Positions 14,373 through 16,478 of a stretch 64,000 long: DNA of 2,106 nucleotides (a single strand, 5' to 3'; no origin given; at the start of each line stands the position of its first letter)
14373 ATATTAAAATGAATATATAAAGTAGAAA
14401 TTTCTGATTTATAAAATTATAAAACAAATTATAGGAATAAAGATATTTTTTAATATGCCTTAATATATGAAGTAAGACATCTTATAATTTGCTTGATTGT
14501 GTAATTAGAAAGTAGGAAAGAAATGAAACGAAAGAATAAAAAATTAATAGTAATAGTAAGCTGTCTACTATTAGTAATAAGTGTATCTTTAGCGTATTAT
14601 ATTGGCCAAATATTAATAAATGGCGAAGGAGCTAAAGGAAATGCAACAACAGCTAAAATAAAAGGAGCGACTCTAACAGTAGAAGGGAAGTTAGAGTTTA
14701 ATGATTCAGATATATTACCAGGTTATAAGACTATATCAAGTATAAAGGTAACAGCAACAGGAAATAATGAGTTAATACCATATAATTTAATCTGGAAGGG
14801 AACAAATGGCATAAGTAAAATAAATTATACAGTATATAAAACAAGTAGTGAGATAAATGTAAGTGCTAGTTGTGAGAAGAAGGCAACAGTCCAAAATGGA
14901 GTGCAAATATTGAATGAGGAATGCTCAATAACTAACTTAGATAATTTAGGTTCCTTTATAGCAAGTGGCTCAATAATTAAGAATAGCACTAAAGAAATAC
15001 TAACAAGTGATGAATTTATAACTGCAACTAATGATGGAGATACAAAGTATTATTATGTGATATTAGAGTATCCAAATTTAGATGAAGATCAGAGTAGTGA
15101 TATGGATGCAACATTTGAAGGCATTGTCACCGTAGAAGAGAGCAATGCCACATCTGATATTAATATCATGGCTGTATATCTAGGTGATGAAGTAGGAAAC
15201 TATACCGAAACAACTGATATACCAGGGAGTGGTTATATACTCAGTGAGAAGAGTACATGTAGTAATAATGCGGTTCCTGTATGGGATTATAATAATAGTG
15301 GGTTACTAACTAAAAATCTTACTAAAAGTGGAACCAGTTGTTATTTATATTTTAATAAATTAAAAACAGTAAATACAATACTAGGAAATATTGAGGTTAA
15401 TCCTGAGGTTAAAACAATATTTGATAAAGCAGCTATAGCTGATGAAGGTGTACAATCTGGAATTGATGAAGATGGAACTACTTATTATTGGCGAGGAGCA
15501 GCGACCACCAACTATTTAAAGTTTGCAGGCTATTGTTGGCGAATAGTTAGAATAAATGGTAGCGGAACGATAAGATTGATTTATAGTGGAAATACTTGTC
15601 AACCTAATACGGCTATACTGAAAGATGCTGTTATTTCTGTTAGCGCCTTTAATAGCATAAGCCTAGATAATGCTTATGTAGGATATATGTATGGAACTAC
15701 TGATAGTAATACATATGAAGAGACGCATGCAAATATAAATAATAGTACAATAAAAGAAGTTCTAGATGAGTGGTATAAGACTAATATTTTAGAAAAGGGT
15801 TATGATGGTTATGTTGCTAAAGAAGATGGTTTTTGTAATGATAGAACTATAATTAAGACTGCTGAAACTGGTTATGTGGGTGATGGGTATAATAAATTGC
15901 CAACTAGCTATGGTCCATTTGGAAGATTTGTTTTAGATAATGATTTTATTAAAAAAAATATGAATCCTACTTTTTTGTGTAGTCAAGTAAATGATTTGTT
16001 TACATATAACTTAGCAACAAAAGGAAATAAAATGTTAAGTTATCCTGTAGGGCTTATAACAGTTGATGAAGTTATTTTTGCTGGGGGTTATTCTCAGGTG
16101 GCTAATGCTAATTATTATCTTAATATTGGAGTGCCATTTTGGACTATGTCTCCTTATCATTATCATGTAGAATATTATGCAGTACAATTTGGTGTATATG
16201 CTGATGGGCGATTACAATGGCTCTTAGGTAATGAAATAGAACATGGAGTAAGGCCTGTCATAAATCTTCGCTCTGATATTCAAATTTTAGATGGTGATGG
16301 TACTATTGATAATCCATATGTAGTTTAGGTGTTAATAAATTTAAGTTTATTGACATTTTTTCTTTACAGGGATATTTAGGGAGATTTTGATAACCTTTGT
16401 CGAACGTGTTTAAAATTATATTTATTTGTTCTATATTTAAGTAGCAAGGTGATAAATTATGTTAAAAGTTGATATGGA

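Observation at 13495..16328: Secreted protein fusing a TasA-like domain to a conserved unknown 400-aa module, under a divergent dual-HTH XRE regulator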

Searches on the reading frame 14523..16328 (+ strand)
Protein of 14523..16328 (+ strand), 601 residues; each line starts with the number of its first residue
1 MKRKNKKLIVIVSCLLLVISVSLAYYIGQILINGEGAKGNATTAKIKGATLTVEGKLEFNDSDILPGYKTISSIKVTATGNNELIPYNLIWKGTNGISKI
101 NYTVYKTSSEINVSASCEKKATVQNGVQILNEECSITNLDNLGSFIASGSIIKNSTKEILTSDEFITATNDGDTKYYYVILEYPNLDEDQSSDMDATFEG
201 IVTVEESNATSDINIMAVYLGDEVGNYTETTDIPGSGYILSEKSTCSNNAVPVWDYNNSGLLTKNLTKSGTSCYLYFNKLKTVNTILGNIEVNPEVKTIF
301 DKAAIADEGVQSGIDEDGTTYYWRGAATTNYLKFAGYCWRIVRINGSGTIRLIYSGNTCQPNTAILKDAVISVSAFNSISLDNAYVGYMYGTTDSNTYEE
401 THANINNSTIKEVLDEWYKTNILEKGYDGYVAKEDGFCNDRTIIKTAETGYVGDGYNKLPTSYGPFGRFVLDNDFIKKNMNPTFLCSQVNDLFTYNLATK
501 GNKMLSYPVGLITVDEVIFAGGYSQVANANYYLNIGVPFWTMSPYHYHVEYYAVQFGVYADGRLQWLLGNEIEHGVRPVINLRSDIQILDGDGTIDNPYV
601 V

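Call 4: search_protein_families(library=pfam, proteins=[window:14523-16325:+], max_evalue=1)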
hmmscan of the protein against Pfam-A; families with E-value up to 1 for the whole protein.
window:14523-16325:+ (601 aa): 0 families

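Call 6: search_protein_families(library=ncbifam, proteins=[window:14523-16325:+], max_evalue=1)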
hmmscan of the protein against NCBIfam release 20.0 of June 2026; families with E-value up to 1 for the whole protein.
window:14523-16325:+ (601 aa): 0 families

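Call 11: find_homologous_proteins(query=window:14523-16325:+)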
Query window:14523-16325:+ (601 aa): 1316 proteins with E <= 0.001 among 8000 candidates; the best 120 are listed.
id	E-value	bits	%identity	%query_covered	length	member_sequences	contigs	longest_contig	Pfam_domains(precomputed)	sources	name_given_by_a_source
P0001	0.0e+0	1352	100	100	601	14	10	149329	-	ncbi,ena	-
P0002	1.1e-212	726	61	100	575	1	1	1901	-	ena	-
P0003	2.3e-211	722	61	100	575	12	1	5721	-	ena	-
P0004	2.4e-211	722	61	100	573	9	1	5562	-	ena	-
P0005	5.6e-211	720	62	100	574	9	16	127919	-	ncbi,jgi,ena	jgi:hypothetical protein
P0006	1.8e-210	719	60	100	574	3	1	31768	-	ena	-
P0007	4.0e-208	711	60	100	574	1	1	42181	-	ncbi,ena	-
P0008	6.8e-208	710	60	100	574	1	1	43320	-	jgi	-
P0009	1.7e-206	706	60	100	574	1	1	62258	-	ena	-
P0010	2.6e-206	705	60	100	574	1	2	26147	-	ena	-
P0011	2.6e-206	705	60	100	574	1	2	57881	-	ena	-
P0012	2.9e-204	698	61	100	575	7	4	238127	-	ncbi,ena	-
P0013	1.9e-201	689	60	100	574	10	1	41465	-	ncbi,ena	-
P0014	2.9e-189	649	57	100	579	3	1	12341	-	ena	-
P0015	1.1e-181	624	54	100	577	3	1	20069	-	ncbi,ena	-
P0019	2.9e-167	576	50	100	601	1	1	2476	PF19789.7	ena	-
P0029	3.4e-161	556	50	56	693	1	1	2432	PF19789.7,PF00041.28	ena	-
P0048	3.2e-148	513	48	100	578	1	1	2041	PF19789.7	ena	-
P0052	1.9e-147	511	48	100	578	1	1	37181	PF19789.7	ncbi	-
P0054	1.9e-147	511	48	100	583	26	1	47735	-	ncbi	-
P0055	3.2e-147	510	48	100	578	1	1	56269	PF19789.7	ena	-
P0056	6.7e-147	509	48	100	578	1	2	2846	PF19789.7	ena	-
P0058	1.2e-146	508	47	100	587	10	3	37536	PF19789.7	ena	-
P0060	2.7e-146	507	48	100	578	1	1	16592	PF19789.7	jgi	-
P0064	5.0e-146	506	46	99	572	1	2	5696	PF19789.7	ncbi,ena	-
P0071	6.0e-145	502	48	98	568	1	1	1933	PF19789.7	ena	-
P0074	1.9e-144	501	46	100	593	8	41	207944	-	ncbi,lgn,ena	-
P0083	1.4e-142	495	47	97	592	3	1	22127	PF19789.7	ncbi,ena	-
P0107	4.4e-138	480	45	100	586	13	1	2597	PF19789.7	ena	-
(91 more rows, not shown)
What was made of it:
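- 14523..16328 (+): 601-aa secreted or surface protein gene, whole gene including the stop codon. More than 120 full-length homologue clusters (call 11).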

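Call 12: search_solved_structures(query=window:14523-16325:+, max_evalue=10)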
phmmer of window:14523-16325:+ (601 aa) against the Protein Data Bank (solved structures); distinct sequences matched with E-value up to 10: 0.

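Call 13: search_protein_families(library=pfam, proteins=[P0019, P0029, P0052, P0058, P0005, P0012], max_evalue=1)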
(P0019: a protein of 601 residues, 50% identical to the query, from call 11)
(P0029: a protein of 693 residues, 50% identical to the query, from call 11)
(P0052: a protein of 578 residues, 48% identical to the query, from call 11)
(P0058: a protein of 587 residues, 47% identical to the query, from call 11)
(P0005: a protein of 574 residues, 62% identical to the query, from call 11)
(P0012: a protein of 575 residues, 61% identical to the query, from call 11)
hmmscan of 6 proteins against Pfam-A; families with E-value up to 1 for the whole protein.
P0019 (601 aa): 1 family
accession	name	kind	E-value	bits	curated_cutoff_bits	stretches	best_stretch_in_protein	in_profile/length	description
PF19789.6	DUF6273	-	5.3e-05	23.6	23.5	1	536-583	127-171/172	Domain of unknown function (DUF6273)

P0029 (693 aa): 10 families
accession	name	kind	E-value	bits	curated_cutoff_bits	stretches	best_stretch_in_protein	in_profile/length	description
PF00041.27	fn3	-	3.7e-06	27.5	25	1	293-366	4-82/84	Fibronectin type III domain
PF17957.7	Big_7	-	0.00019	22.4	24.1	1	301-352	16-70/70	Bacterial Ig domain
PF07495.19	Y_Y_Y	-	0.0005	20.3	26.6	1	318-368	8-59/65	Y_Y_Y domain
PF19789.6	DUF6273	-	0.00066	20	23.5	1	628-676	125-172/172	Domain of unknown function (DUF6273)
PF24893.1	DUF7743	-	0.0054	16.9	27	1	285-347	2-56/120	Domain of unknown function (DUF7743)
PF23608.1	Ig_ILCR1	-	0.023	15.2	27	1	327-357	58-88/114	ILCR1 Ig-like domain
PF25788.1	Ig_Rha78A_N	-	0.025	15.2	27.4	1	295-367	26-96/105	Rha78A-like, N-terminal immunoglobulin domain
PF25059.1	FN3_DSCAM-DSCAML_C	-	0.052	14.3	39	1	331-371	41-79/89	DSCAM/DSCAML C-terminal Fn3-like domain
PF19077.6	Big_13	-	0.27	12.2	27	1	297-369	23-98/102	Bacterial Ig-like domain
PF09372.15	PRANC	-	0.3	11.9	25.8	0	76-141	7-71/97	PRANC domain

P0052 (578 aa): 0 families

P0058 (587 aa): 1 family
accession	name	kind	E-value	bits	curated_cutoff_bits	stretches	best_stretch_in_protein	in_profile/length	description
PF19789.6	DUF6273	-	3.5e-05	24.2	23.5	1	517-566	126-171/172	Domain of unknown function (DUF6273)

P0005 (574 aa): 1 family
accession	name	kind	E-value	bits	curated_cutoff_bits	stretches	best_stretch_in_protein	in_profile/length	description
PF19789.6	DUF6273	-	0.017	15.4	23.5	1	498-555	115-172/172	Domain of unknown function (DUF6273)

P0012 (575 aa): 1 family
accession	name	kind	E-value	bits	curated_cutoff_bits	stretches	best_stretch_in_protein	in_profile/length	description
PF19789.6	DUF6273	-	0.0019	18.5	23.5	1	489-555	110-171/172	Domain of unknown function (DUF6273)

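Call 14: list_cluster_members(proteins=[P0001, P0005, P0012, P0074, P0054])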
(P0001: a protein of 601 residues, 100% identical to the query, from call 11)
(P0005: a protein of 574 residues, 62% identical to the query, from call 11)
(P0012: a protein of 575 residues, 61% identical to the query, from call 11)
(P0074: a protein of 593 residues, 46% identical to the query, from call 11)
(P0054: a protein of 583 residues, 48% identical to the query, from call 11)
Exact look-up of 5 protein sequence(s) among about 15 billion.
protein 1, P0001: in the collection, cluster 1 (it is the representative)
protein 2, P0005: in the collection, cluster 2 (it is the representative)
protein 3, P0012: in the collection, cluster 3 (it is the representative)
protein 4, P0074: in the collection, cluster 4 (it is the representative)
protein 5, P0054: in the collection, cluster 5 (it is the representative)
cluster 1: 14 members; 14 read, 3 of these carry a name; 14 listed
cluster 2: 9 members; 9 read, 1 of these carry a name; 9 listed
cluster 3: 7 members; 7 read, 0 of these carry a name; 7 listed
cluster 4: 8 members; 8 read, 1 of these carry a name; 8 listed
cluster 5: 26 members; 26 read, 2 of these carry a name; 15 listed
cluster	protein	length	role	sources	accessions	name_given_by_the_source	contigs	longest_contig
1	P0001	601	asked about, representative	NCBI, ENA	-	-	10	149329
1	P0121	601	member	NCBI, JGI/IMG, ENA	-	hypothetical protein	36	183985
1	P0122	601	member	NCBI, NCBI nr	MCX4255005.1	MAG: hypothetical protein OSJ63_07085 [Bacilli bacterium] | hypothetical protein [Bacilli bacterium]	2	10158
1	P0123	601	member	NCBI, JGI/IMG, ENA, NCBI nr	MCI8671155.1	MAG: hypothetical protein HFI36_03850 [Bacilli bacterium] | hypothetical protein | hypothetical protein [Bacilli bacterium]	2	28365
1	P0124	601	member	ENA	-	-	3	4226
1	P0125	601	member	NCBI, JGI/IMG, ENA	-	-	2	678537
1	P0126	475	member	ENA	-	-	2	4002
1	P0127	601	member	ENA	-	-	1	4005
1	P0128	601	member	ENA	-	-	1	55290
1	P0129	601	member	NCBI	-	-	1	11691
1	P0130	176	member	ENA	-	-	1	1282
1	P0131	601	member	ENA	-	-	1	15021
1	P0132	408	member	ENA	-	-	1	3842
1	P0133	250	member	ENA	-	-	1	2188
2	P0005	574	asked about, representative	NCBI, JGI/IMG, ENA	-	hypothetical protein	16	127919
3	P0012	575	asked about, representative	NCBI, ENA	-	-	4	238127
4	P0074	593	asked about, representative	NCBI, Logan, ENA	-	-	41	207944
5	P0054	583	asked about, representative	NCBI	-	-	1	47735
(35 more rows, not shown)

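Call 20: find_related_loci(query=A1, collection=genome_contigs, flank=6000)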
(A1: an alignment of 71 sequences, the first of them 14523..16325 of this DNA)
Query A1 (601 aa) in genome_contigs; peptide patterns used: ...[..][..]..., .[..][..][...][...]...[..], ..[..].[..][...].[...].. (x = any residue, [..] = any of these).
593 stretches matched a pattern (row limit reached: there are more); 560 encode a relative of the query (tblastn E <= 1e-3); the best 80 are kept; 79 distinct loci.
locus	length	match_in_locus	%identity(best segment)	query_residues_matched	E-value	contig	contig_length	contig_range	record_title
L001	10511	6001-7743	46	5-601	5e-146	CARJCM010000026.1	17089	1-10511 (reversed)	MAG TPA_asm: uncultured Bacilli bacterium isolate MGBC164908 genome assembly, contig: MGBC164908.26, whole genome shotgu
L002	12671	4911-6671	45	1-601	2e-142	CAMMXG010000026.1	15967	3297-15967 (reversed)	MAG: uncultured Mycoplasma sp. isolate ERR4968593_bin.11_MetaWRAP_v1.1_MAG genome assembly, contig: NODE_2012_length_159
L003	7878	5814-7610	41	1-601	8e-131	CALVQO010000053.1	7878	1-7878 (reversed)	MAG: uncultured Bacilli bacterium isolate BRZ_EH__bin21 genome assembly, contig: BRZ_EH__NODE_16775_length_7878_cov_18.5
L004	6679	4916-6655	44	3-601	2e-129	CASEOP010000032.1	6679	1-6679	uncultured Mycoplasmatota bacterium isolate Batch6_idba_bin.906 genome assembly, contig: Batch6_idba_bin.906.fa_k87_6692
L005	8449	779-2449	44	1-601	9e-128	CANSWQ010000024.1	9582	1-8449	MAG TPA_asm: uncultured Tenericutes bacterium isolate SRR15510222_bin.10_metawrap_v1.3_MAG genome assembly, contig: NODE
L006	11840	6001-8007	42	3-601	4e-127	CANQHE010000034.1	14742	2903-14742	MAG: uncultured Bacilli bacterium isolate Lapin-030__bin19 genome assembly, contig: Lapin-030__NODE_5575_length_14742_co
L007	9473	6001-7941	40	3-601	3e-125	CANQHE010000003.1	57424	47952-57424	MAG: uncultured Bacilli bacterium isolate Lapin-030__bin19 genome assembly, contig: Lapin-030__NODE_799_length_57424_cov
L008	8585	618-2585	40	3-601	7e-125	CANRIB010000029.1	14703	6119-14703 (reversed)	MAG: uncultured Bacilli bacterium isolate Lapin-022__bin92 genome assembly, contig: Lapin-022__NODE_4019_length_14703_co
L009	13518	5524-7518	40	3-601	1e-124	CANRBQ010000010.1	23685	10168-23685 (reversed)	MAG: uncultured Bacilli bacterium isolate Lapin-028__bin40 genome assembly, contig: Lapin-028__NODE_2310_length_23685_co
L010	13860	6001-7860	40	3-601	5e-123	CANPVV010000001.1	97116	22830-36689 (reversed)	MAG: uncultured Bacilli bacterium isolate Lapin-001__bin38 genome assembly, contig: Lapin-001__NODE_318_length_97116_cov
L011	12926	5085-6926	41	4-601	1e-118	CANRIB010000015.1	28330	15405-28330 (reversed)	MAG: uncultured Bacilli bacterium isolate Lapin-022__bin92 genome assembly, contig: Lapin-022__NODE_1581_length_28330_co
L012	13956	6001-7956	39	1-601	5e-117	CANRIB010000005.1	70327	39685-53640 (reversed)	MAG: uncultured Bacilli bacterium isolate Lapin-022__bin92 genome assembly, contig: Lapin-022__NODE_360_length_70327_cov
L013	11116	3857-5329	44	3-487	6e-111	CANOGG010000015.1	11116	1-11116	MAG TPA_asm: uncultured Mycoplasma sp. isolate SRR19759418_bin.41_metawrap_v1.3_MAG genome assembly, contig: NODE.7428_l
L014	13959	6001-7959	40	4-601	2e-119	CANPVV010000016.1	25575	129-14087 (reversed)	MAG: uncultured Bacilli bacterium isolate Lapin-001__bin38 genome assembly, contig: Lapin-001__NODE_2198_length_25575_co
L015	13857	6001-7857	41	1-601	4e-124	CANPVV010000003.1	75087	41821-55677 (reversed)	MAG: uncultured Bacilli bacterium isolate Lapin-001__bin38 genome assembly, contig: Lapin-001__NODE_509_length_75087_cov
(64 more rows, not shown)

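Call 28: predict_structure(alignment_id=A1)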
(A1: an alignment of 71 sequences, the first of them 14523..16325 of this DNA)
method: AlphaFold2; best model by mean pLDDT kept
length: 601 residues; sequences in the alignment: 71
mean_pLDDT: 86.6   pTM: 0.68
mean pLDDT of the five models: 86.6, 85.6, 85.5, 85.2, 84.2
residues with pLDDT >= 90: 330; 70-90: 217; 50-70: 28; < 50: 26
segments of 3 or more residues with pLDDT < 50: 1-4, 6-8, 22-39
pLDDT, mean of each block of 10 residues (from residue 1): 48 55 43 33 76 85 82 92 86 90 93 87 74 87 91 92 88 92 79 82 85 86 86 83 89 80 84 90 89 85 92 94 96 98 98 96 85 94 93 94 95 98 98 96 74 85 89 78 93 96 97 97 92 96 90 93 90 93 95 96 95
secondary structure, 60 per line:
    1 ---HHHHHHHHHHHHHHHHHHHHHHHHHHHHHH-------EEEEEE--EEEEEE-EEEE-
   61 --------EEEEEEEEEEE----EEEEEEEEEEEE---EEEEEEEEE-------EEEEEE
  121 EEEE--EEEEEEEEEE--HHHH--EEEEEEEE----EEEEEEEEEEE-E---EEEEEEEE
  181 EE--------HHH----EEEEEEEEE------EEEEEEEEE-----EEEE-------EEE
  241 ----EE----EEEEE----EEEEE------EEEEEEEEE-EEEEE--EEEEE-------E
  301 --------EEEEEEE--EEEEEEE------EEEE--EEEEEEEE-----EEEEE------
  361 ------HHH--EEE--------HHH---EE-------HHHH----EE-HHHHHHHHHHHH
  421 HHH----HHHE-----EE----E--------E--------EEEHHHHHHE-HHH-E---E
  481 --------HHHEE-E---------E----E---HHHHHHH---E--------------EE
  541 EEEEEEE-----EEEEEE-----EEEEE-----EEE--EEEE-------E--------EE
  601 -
elements in order: H4-33 E41-46 E49-54 E56-59 E69-79 E84-95 E99-107 E115-124 E127-136 H139-142 E145-152 E157-167 E173-182 E198-206 E213-221 E227-230 E238-240 E251-255 E260-264 E271-279 E281-285 E288-292 E309-315 E318-324 E331-334 E337-344 E350-354 E372-374 H398-401 H409-423 E461-463 H464-469 H514-520 E539-547 E553-558 E564-568 E574-576 E579-582
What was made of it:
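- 14523..16328 (+): AF2 model pLDDT 86.6 (call 28).
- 14523..14621 (+): N-terminal signal or anchor helix (aa 1-33) ending in the VSLAYY motif, of SipW-dependent type. Helix 4-33 in the model (call 28).
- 15159..15398 (+): Small all-beta (Ig-like) linker domain (aa 213-292) with conserved C246/C273. Secondary structure of the model (call 28).
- AF2 model pLDDT 86.6, with four structural segments (call 28). Residues 22-39, just after the signal, have pLDDT below 50 (call 28), as expected of a free donor strand.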

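Call 30: fold_search(model_id=the predicted structure, library=pdb)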
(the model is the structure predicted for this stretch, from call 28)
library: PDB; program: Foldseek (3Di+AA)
matches with E <= 10: 1175; with E <= 0.001: 4
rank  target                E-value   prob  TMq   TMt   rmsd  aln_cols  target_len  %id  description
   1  9rsu_A                3.9e-04  0.60  0.07  0.13  24.9       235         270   11  NetF pore structure (released 2026-02-18)
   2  9rt2_N1               6.3e-04  0.54  0.07  0.14  24.4       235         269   11  NetF - ANTXR2 structure (C4) (released 2026-02-18)
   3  8g0g_B                8.3e-04  0.91  0.11  0.12  13.1       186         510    9  Crystal structure of diphtheria toxin H223Q/H257Q double mutant (pH 4.5) (released 2023-07-05)
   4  8g0f_A                9.8e-04  0.85  0.10  0.12  15.6       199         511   10  Crystal structure of diphtheria toxin H223Q/H257Q double mutant (pH 5.5) (released 2023-07-05)
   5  8g0g_A                1.0e-03  0.92  0.11  0.12  13.2       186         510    9  Crystal structure of diphtheria toxin H223Q/H257Q double mutant (pH 4.5) (released 2023-07-05)
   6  2xom_A                1.3e-03  0.80  0.10  0.28  17.3       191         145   10  Atomic resolution structure of TmCBM61 in complex with beta-1,4- galactotriose (released 2010-09-08)
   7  7k7e_B                1.4e-03  0.90  0.10  0.11  13.1       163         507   10  Crystal structure of diphtheria toxin from crystals obtained at pH 7.0 (released 2020-11-18)
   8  7k7c_A                1.4e-03  0.85  0.10  0.12  15.2       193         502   10  Crystal structure of diphtheria toxin from crystals obtained at pH 5.5 (released 2020-11-18)
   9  7o4w                  1.8e-03  0.90  0.10  0.11  13.2       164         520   10  Crystal structure of diphtheria toxin mutant CRM197 with a disulphide bond replaced by a Cys-Acetone-Cys bridge (released 2022-04-06)
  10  7k7b_B                1.8e-03  0.84  0.10  0.12  15.7       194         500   10  Crystal structure of diphtheria toxin from crystals obtained at pH 5.0 (released 2020-11-18)
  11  1uun_A                1.8e-03  0.60  0.08  0.21  19.7       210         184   11  Main porin from Mycobacterium smegmatis (MspA) (released 2004-02-26)
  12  1xdt_T                2.2e-03  0.90  0.10  0.11  13.0       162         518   12  COMPLEX OF DIPHTHERIA TOXIN AND HEPARIN-BINDING EPIDERMAL GROWTH FACTOR (released 1998-02-25)
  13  7k7b_A                2.2e-03  0.89  0.10  0.11  13.0       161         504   10  Crystal structure of diphtheria toxin from crystals obtained at pH 5.0 (released 2020-11-18)
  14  7k7d_A                2.6e-03  0.87  0.10  0.11  13.2       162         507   10  Crystal structure of diphtheria toxin from crystals obtained at pH 6.0 (released 2020-11-18)
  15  8g0f_B                2.8e-03  0.87  0.10  0.11  13.1       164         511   11  Crystal structure of diphtheria toxin H223Q/H257Q double mutant (pH 5.5) (released 2023-07-05)
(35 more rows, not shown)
